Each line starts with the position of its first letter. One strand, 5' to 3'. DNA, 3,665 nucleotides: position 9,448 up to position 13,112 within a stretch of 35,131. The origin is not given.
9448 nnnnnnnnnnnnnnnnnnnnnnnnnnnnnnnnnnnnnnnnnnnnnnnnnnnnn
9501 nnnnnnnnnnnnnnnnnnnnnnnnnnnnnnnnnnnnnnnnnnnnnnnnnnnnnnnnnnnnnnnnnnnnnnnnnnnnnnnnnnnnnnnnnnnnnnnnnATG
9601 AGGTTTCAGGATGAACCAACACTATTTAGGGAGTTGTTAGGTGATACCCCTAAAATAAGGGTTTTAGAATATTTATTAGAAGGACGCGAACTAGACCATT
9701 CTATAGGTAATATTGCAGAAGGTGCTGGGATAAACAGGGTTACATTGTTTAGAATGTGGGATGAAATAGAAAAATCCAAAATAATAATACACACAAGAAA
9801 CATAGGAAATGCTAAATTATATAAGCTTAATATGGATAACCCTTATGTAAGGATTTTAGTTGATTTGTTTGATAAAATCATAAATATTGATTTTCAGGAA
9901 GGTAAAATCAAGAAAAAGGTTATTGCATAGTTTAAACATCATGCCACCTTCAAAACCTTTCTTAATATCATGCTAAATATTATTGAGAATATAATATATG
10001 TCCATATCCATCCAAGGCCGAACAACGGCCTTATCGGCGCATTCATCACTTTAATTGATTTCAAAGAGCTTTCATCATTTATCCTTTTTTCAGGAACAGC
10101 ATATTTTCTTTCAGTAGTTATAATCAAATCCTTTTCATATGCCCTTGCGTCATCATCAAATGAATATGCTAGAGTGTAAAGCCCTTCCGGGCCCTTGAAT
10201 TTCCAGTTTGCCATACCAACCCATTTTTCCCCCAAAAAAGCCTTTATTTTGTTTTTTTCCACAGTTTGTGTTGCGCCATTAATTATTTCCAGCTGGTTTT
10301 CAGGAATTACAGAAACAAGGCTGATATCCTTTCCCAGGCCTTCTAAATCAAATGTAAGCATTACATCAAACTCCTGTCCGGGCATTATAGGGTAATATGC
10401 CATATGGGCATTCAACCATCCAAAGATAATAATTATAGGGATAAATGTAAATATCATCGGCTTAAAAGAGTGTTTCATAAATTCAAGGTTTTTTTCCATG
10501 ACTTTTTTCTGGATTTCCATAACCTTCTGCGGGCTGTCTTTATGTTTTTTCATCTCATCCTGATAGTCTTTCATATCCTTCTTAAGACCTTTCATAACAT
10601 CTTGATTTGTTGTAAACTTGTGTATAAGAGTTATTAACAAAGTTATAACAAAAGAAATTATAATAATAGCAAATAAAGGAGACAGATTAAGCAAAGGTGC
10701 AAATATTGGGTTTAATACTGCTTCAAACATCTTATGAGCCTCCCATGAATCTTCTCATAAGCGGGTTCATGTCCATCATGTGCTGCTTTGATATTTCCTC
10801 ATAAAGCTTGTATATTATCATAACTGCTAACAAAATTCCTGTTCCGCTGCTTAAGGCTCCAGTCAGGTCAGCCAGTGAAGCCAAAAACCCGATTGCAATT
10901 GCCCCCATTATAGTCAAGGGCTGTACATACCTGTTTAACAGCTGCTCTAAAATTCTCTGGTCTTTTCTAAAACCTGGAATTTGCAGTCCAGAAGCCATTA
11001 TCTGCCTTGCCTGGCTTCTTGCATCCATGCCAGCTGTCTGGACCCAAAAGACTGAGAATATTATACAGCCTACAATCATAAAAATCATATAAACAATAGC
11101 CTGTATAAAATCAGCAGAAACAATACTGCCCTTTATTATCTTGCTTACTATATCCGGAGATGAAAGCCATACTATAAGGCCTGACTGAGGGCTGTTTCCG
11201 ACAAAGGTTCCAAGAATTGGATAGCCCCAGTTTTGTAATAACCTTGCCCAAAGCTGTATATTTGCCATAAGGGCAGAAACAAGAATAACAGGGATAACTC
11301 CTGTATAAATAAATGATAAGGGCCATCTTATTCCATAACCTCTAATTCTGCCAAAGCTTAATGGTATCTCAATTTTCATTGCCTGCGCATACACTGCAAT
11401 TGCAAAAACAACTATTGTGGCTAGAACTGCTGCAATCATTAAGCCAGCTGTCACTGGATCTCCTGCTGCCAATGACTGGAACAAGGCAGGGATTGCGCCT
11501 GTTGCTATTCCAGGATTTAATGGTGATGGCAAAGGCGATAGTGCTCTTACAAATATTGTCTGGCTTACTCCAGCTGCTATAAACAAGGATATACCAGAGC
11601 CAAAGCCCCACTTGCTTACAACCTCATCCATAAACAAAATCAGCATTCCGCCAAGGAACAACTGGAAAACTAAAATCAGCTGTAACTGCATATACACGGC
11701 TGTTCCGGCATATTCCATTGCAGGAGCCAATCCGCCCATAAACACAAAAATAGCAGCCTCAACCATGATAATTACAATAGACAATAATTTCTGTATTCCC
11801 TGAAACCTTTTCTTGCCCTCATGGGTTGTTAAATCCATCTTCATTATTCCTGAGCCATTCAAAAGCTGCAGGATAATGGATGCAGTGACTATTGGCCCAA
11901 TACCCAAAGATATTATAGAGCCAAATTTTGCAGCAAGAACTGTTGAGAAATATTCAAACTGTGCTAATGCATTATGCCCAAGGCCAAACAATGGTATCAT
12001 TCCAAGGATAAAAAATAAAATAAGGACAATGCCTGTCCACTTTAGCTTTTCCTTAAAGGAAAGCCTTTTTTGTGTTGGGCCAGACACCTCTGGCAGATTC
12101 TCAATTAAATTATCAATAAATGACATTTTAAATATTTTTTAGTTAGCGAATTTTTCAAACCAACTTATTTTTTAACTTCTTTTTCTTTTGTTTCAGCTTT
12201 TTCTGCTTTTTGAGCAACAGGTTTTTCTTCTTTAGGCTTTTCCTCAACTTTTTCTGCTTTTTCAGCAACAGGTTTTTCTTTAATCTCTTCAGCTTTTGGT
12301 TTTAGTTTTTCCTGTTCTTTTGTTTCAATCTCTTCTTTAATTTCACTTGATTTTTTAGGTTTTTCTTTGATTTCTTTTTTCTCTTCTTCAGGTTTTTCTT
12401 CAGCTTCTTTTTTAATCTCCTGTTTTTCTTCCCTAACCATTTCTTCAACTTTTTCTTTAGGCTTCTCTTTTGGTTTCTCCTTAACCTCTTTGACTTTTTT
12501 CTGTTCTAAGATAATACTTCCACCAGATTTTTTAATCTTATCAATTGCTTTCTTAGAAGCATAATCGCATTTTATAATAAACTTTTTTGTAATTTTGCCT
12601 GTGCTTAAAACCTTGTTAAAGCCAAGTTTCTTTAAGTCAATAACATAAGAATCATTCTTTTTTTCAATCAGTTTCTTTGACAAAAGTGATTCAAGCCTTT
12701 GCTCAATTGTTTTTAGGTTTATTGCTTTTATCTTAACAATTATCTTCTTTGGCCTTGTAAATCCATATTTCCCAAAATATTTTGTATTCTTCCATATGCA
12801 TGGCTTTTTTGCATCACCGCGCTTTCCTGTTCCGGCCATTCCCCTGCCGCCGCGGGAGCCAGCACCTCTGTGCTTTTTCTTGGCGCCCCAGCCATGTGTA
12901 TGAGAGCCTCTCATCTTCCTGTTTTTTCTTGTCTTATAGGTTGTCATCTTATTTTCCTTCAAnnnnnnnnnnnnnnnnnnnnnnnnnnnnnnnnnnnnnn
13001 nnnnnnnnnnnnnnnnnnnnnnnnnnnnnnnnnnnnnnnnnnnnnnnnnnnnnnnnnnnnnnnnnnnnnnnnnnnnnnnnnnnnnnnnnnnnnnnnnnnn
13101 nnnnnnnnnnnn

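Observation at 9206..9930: Divergent pair of winged-helix genes with a central palindromic operator inserted in the ribosomal superoperon where cmk normally sits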

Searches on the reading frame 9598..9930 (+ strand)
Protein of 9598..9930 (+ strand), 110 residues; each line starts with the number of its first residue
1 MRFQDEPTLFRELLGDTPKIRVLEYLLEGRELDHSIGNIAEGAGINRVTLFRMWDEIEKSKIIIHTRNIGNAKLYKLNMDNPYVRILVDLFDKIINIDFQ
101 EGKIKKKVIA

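Call 8: search_protein_families(library=pfam, proteins=[window:9598-9930:+], max_evalue=1)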
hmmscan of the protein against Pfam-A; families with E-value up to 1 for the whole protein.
window:9598-9930:+ (110 aa): 3 families
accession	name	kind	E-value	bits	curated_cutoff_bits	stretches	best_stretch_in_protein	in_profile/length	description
PF13022.12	HTH_Tnp_1_2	-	0.045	14.3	27.9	1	23-55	15-47/122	Helix-turn-helix of insertion element transposase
PF04492.19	Phage_rep_O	-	0.098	13.6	28.7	0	77-102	3-28/95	Bacteriophage replication protein O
PF13545.12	HTH_Crp_2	-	0.15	12.5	27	1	22-67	3-56/70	Crp-like helix-turn-helix domain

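Call 16: find_homologous_proteins(query=window:9598-9930:+, max_evalue=0.01)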
Query window:9598-9930:+ (110 aa): 348 proteins with E <= 0.01 among 355 candidates; the best 120 are listed.
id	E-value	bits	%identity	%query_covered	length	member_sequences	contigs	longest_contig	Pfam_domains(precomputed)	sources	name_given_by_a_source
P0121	6.1e-65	234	99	100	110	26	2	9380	-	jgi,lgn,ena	-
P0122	8.3e-60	217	90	100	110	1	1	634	-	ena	-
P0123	3.1e-59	216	90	100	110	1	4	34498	-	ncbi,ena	-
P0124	9.7e-59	214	88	100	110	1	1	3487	-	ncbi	-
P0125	2.4e-58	213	90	98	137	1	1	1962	-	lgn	-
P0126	5.9e-57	208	87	98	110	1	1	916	-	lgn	-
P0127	7.7e-57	208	86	100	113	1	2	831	-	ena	-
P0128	2.1e-56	206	86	100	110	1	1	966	-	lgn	-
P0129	9.9e-56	204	85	100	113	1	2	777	-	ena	-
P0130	1.6e-55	204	85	100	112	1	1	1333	-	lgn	-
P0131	4.0e-55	202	85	100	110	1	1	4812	-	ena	-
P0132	4.3e-55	202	82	100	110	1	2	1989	-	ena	-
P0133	5.1e-55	202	84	100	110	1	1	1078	-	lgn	-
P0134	5.4e-55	202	84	100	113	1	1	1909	-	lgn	-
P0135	8.2e-55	201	84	100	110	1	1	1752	-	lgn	-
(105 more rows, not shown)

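Call 23: find_related_loci(query=A1, collection=genome_contigs, flank=6000)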
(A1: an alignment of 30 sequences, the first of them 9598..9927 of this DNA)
Query A1 (110 aa) in genome_contigs; peptide patterns used: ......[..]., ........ (x = any residue, [..] = any of these).
241 stretches matched a pattern; 132 encode a relative of the query (tblastn E <= 1e-3); the best 80 are kept; 80 distinct loci.
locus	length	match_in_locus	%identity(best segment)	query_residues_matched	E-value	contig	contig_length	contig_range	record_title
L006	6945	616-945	97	1-110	6e-68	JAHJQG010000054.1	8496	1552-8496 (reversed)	MAG: Nanoarchaeota archaeon isolate OS_PC_MetaG.mb.100 OS_PC_MetaG.mb.100_k141_606899, whole genome shotgun sequence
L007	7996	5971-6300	93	1-110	1e-65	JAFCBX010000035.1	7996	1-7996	MAG: Methanosarcinales archaeon isolate AB_1215_Bin_111 AB_1215_Bin_111.fna_scaffold_18979, whole genome shotgun sequenc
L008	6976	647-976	82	1-110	3e-59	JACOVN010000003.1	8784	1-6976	MAG: Candidatus Woesearchaeota archaeon isolate NC_groundwater_101_Ag_S-0.1um_45_28 S_p1_S3_170907_scaffold_169669, whol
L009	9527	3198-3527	82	1-110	8e-59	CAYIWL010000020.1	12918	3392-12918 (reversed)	MAG TPA_asm: Candidatus Woesearchaeota archaeon isolate ERP119705_co6_841 genome assembly, contig: NODE_6067_length_1291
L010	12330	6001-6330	80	1-110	4e-58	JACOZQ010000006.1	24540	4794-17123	MAG: Candidatus Woesearchaeota archaeon isolate NC_groundwater_209_Ag_S-0.1um_32_61 S4_GD2017_2_S1_scaffold_1255, whole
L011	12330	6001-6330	79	1-110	2e-56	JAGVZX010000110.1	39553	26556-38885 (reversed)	Candidatus Woesearchaeota archaeon isolate RIFCSPHIGHO2_02_FULL_37_9 rifcsphigho2_02_scaffold_1303, whole genome shotgun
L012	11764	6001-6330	78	1-110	4e-56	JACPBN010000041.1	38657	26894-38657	MAG: Candidatus Woesearchaeota archaeon isolate NC_groundwater_258_Ag_S-0.2um_36_8 S5_GD2017_2_S2_scaffold_1322, whole g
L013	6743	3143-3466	78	1-108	8e-56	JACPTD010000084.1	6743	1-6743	MAG: Candidatus Woesearchaeota archaeon isolate NC_groundwater_723_Ag_S-0.2um_38_8 S36_SO-2_scaffold_509245, whole genom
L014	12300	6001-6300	88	4-103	1e-55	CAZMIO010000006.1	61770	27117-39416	MAG TPA_asm: uncultured Methanosarcinales archaeon isolate binchicken_co48_311 genome assembly, contig: NODE_584_length_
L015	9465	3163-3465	82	1-101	2e-55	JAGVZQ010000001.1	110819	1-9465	Candidatus Woesearchaeota archaeon isolate RIFCSPLOWO2_02_FULL_32_17 rifcsplowo2_02_scaffold_196, whole genome shotgun s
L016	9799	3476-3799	76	1-108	1e-55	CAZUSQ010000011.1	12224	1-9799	MAG TPA_asm: uncultured Methanosarcinales archaeon isolate SRP269290_co1_892 genome assembly, contig: NODE_7757_length_1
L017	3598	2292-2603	82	2-105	3e-54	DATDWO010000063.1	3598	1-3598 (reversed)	MAG TPA_asm: Candidatus Nanoarchaeia archaeon isolate SMAG_U8113 k141_918939, whole genome shotgun sequence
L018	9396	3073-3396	73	1-108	6e-54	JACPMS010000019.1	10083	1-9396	MAG: Candidatus Woesearchaeota archaeon isolate NC_groundwater_555_Ag_S-0.1um_38_11 S35_SO-1_scaffold_152748, whole geno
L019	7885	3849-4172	71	1-108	1e-53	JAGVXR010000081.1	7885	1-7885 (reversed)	Candidatus Woesearchaeota archaeon isolate RIFCSPHIGHO2_01_FULL_38_11 rifcsphigho2_01_scaffold_51737, whole genome shotg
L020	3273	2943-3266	71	1-108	2e-53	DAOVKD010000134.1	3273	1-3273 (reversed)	MAG TPA_asm: Candidatus Woesearchaeota archaeon isolate CSMAG_1410 CSMAG_1410_k141_1233978_length_3273_cov_20.0000, whol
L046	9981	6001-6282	63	8-104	7e-36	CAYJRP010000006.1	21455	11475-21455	MAG TPA_asm: Candidatus Woesearchaeota archaeon isolate ERP125453_co1_333 genome assembly, contig: NODE_2337_length_2145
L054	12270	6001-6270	60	6-95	2e-34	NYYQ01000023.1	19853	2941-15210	MAG: Candidatus Woesearchaeota archaeon isolate ARS74 MHASMcontig_597923, whole genome shotgun sequence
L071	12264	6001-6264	63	8-95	2e-33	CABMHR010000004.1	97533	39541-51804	uncultured archaeon isolate LFW-273_1 genome assembly, contig: LFW2731_4, whole genome shotgun sequence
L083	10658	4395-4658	55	8-95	4e-30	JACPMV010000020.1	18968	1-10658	MAG: Candidatus Woesearchaeota archaeon isolate NC_groundwater_558_Ag_S-0.1um_40_20 S35_SO-1_scaffold_174744, whole geno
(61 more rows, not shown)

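Call 36: search_solved_structures(query=A1, max_evalue=1)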
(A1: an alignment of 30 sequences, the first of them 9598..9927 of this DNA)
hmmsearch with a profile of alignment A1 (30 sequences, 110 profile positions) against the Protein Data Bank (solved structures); distinct sequences matched with E-value up to 1: 11.
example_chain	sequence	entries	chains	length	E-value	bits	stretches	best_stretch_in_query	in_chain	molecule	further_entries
3qpl_A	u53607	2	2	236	0.015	18.5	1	23-74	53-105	HTH-type transcriptional regulator EthR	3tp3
1t56_A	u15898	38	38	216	0.017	18.3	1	23-72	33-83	EthR repressor | HTH-type transcriptional regulator EthR | TetR-family transcriptional regulatory repressor protein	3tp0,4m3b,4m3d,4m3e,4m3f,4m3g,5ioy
5eyr_A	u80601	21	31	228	0.02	18.1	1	23-72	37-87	HTH-type transcriptional regulator EthR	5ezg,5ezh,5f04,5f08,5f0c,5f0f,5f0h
6hnz_A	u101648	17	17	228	0.02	18.1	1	23-72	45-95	HTH-type transcriptional regulator EthR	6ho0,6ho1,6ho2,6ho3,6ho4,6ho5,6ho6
1u9n_A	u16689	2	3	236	0.022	18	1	23-72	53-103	Transcriptional repressor EthR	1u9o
3g1m_A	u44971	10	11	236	0.022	18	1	23-72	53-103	TRANSCRIPTIONAL REGULATORY REPRESSOR PROTEIN (TETR-FAMILY) ETHR | HTH-type transcriptional regulator EthR | Transcriptional regulatory repressor protein (TETR-f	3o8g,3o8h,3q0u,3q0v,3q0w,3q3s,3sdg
3g1o_A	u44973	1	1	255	0.027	17.7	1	23-72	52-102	TRANSCRIPTIONAL REGULATORY REPRESSOR PROTEIN (TETR-FAMILY) ETHR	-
3g1l_A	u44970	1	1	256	0.028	17.6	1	23-72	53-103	TRANSCRIPTIONAL REGULATORY REPRESSOR PROTEIN (TETR-FAMILY) ETHR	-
8x0a_A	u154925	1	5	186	0.31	14.3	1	33-55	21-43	Putative mycofactocin biosynthesis transcriptional regulator MftR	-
2xgx_A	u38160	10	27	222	0.55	13.4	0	33-69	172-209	GLOBAL NITROGEN REGULATOR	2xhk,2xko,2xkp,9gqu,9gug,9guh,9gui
8h3v_X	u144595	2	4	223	0.91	12.7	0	33-73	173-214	NtcA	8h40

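Call 38: predict_structure(alignment_id=A1)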
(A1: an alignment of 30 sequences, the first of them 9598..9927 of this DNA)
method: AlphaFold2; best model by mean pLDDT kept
length: 110 residues; sequences in the alignment: 30
mean_pLDDT: 72.9   pTM: 0.51
mean pLDDT of the five models: 72.9, 72.3, 70.7, 64.4, 59.1
residues with pLDDT >= 90: 0; 70-90: 79; 50-70: 29; < 50: 2
segments of 3 or more residues with pLDDT < 50: none
pLDDT, mean of each block of 10 residues (from residue 1): 66 80 73 74 79 70 75 78 80 72 53
secondary structure, 60 per line:
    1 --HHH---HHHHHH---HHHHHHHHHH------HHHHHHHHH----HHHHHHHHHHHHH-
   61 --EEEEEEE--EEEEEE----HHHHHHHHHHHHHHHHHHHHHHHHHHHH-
elements in order: H9-14 H18-27 H34-42 H47-59 E63-69 E72-77 H82-109

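Call 43: find_related_loci(query=A1, collection=viral_contigs, flank=5000)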
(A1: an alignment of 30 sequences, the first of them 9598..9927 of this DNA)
Query A1 (110 aa) in viral_contigs; peptide patterns used: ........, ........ (x = any residue, [..] = any of these).
4 stretches matched a pattern, but none encodes a relative of the query by tblastn (E <= 1e-3).

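Call 45: fold_search(model_id=the predicted structure, library=pdb)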
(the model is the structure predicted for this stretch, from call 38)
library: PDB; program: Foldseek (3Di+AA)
matches with E <= 10: 520; with E <= 0.001: 0
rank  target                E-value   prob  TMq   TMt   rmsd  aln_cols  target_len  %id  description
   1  4hw0_C                6.4e-02  0.95  0.28  0.33  11.9        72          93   19  Crystal structure of Sso10a-2, a DNA-binding protein from Sulfolobus solfataricus (released 2013-10-30)
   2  6uvu_B                6.4e-02  0.75  0.32  0.31  15.4       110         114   16  Crystal structure of the AntR antimony-specific transcriptional repressor (released 2020-11-04)
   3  5k5q_B                7.8e-02  0.69  0.27  0.31  11.8       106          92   15  Structure of AspA-DNA complex: novel centromere bindng protein-centromere complex (released 2016-06-01)
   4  6cda                  8.3e-02  0.44  0.27  0.21  10.4        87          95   20  Crystal structure of L34A CzrA in the Zn(II)bound state (released 2018-07-11)
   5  6j05_B                1.1e-01  0.69  0.28  0.32  10.3        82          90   21  Structures of two ArsR As(III)-responsive repressors: implications for the mechanism of derepression (released 2019-07-03)
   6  1r1u_B                1.1e-01  0.57  0.27  0.29  10.3        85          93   21  Crystal structure of the metal-sensing transcriptional repressor CzrA from Staphylococcus aureus in the apo-form (released 2004-05-18)
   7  4aih_A                1.2e-01  0.69  0.29  0.24  12.3       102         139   22  Crystal structure of RovA from Yersinia in its free form (released 2012-09-12)
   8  7el2_B                1.2e-01  0.54  0.29  0.26  11.4       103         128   17  Crystal structure of apo-HpaR from Acinetobacter baumannii (released 2022-01-19)
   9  1smt_A                1.3e-01  0.66  0.30  0.33  10.3        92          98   21  SMTB REPRESSOR FROM SYNECHOCOCCUS PCC7942 (released 1997-12-03)
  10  2pg4_B                1.3e-01  0.44  0.24  0.27   9.3        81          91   18  Crystal structure of a putative dna binding protein (ape_0880a) from aeropyrum pernix k1 at 2.21 A resolution (released 2007-04-24)
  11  4hw0_A                1.4e-01  0.85  0.28  0.31  11.9        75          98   20  Crystal structure of Sso10a-2, a DNA-binding protein from Sulfolobus solfataricus (released 2013-10-30)
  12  5k5q_A                1.4e-01  0.75  0.33  0.38   9.1        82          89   17  Structure of AspA-DNA complex: novel centromere bindng protein-centromere complex (released 2016-06-01)
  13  6jmi_A                1.4e-01  0.33  0.20  0.25  10.9       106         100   19  Crystal structure of M.tuberculosis Rv0081 (released 2019-04-10)
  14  1r1u_A                1.5e-01  0.51  0.27  0.29  10.3        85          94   21  Crystal structure of the metal-sensing transcriptional repressor CzrA from Staphylococcus aureus in the apo-form (released 2004-05-18)
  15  3cuo_A                1.6e-01  0.72  0.31  0.33   9.1        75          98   15  Crystal structure of the predicted DNA-binding transcriptional regulator from E. coli (released 2008-06-17)
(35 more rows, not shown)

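Call 71: search_protein_families(library=phrogs, proteins=[window:9598-9927:+], max_evalue=0.1)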
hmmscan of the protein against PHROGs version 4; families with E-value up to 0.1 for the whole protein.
window:9598-9927:+ (110 aa): 1 family
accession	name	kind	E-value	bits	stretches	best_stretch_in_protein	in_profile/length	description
phrog_18520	-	unknown function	0.049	14.8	1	14-94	7-84/114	-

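Call 72: search_protein_families(library=ncbifam, proteins=[window:9598-9927:+], max_evalue=0.1)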
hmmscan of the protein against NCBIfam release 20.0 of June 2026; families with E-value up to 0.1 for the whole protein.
window:9598-9927:+ (110 aa): 1 family
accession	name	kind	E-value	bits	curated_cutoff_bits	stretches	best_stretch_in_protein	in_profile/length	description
TIGR03968.1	mycofact_TetR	equivalog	0.035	13.7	224.9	1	35-55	31-51/190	mycofactocin system transcriptional regulator MftR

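Call 73: search_protein_families(library=padloc, proteins=[window:9598-9927:+], max_evalue=0.1)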
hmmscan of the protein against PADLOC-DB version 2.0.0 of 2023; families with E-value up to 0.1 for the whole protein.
window:9598-9927:+ (110 aa): 2 families
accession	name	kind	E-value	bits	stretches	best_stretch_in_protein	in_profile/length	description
PDLC04368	PDC-M05A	-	1.8e-05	22.6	1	14-96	10-91/201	-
PDLC04370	PDC-M05A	-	0.023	12.6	1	20-90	18-86/194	-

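Call 83: search_protein_families(library=pfam, proteins=[L018:1481-2686:-, L083:2863-4023:-, L071:4752-5636:-, L054:3770-5644:-, L046:4736-5629:-, L071:6318-6803:-, L011:4207-5613:-], max_evalue=0.00001)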
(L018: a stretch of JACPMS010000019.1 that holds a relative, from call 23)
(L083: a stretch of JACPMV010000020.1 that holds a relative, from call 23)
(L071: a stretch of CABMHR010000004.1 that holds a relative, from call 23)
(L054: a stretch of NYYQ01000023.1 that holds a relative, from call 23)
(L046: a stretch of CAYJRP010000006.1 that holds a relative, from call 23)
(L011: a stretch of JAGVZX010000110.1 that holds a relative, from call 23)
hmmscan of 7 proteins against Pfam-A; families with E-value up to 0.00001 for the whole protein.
L018:1481-2686:- (401 aa): 2 families
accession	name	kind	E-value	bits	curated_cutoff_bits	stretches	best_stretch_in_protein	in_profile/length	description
PF01979.26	Amidohydro_1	-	1.1e-30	107.5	25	1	48-383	1-345/345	Amidohydrolase family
PF07969.17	Amidohydro_3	-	1.9e-15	57.8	29.7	1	303-384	404-472/472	Amidohydrolase family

L083:2863-4023:- (386 aa): 3 families
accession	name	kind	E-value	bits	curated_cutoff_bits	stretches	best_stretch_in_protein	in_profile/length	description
PF13288.12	DXPR_C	-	1.3e-42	145.1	27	1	256-371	1-113/115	DXP reductoisomerase C-terminal domain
PF02670.22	DXP_reductoisom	-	1.7e-42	145.6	21.7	1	4-127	1-129/129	1-deoxy-D-xylulose 5-phosphate reductoisomerase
PF08436.17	DXP_redisom_C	-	2.2e-41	140.3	26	1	141-224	1-84/84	1-deoxy-D-xylulose 5-phosphate reductoisomerase C-terminal domain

L071:4752-5636:- (294 aa): 1 family
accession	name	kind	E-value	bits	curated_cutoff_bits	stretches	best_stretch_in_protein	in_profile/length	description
PF00557.29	Peptidase_M24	-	3.1e-26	92.9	23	1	11-208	5-191/208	Metallopeptidase family M24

L054:3770-5644:- (624 aa): 2 families
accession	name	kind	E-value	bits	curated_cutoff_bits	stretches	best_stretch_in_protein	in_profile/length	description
PF02867.20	Ribonuc_red_lgC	-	1.2e-130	437.1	23.9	1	123-594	1-523/523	Ribonucleotide reductase, barrel domain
PF00317.26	Ribonuc_red_lgN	-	3.3e-23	82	28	1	5-119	2-76/77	Ribonucleotide reductase, all-alpha domain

L046:4736-5629:- (297 aa): 1 family
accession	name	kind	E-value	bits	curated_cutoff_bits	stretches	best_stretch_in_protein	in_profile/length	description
PF00696.33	AA_kinase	-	2.4e-29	103.2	24.9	1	2-282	1-234/234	Amino acid kinase family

L071:6318-6803:- (161 aa): 1 family
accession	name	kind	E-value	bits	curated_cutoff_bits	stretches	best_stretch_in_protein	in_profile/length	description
PF13636.12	Methyltranf_PUA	-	3.1e-09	37.2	27.6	1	105-153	1-49/49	RNA-binding PUA-like domain of methyltransferase RsmF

L011:4207-5613:- (468 aa): 1 family
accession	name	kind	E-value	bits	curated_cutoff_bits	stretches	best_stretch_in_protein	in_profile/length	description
PF00132.30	Hexapep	-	2.4e-13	49.6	27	0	162-190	2-30/36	Bacterial transferase hexapeptide (six repeats)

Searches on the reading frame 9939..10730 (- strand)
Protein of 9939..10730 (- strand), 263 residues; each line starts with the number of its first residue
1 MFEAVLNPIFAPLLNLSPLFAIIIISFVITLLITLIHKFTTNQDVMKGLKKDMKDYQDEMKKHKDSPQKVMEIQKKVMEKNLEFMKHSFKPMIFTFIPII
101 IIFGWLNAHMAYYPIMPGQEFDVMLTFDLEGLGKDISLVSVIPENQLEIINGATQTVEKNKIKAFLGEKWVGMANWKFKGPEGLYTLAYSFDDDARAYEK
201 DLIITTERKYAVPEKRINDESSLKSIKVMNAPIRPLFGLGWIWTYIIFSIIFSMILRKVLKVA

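Call 9: search_protein_families(library=pfam, proteins=[window:9939-10730:-])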
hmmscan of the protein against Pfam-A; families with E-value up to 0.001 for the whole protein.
window:9939-10730:- (263 aa): 3 families
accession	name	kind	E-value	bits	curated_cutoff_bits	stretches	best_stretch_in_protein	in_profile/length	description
PF01956.21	EMC3_TMCO1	-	6.6e-17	62.2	27.1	1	7-139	5-144/169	Integral membrane protein EMC3/TMCO1-like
PF13858.11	DUF4199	-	1.1e-06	29.7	32.3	1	20-106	72-154/165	Protein of unknown function (DUF4199)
PF02096.25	60KD_IMP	-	0.00038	20.9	35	1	20-160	3-114/163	60Kd inner membrane protein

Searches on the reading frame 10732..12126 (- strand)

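Call 9: search_protein_families(library=pfam, proteins=[window:10732-12126:-])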
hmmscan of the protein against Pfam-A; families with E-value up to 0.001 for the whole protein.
window:10732-12126:- (464 aa): 2 families
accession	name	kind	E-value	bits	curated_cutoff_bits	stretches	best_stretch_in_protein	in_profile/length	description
PF00344.25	SecY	-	2e-64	218.3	32.2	1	70-442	1-306/306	SecY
PF10559.14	Plug_translocon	-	0.00022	21.4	22.1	1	36-69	1-35/35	Plug domain of Sec61p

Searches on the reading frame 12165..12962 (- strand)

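Call 9: search_protein_families(library=pfam, proteins=[window:12165-12962:-])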
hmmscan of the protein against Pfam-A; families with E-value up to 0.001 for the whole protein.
window:12165-12962:- (265 aa): 1 family
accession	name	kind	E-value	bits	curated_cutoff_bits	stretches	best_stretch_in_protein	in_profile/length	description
PF00828.25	Ribosomal_L27A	-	1.3e-13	51.6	21.5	1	81-150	2-71/72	Ribosomal proteins 50S-L15, 50S-L18e, 60S-L27A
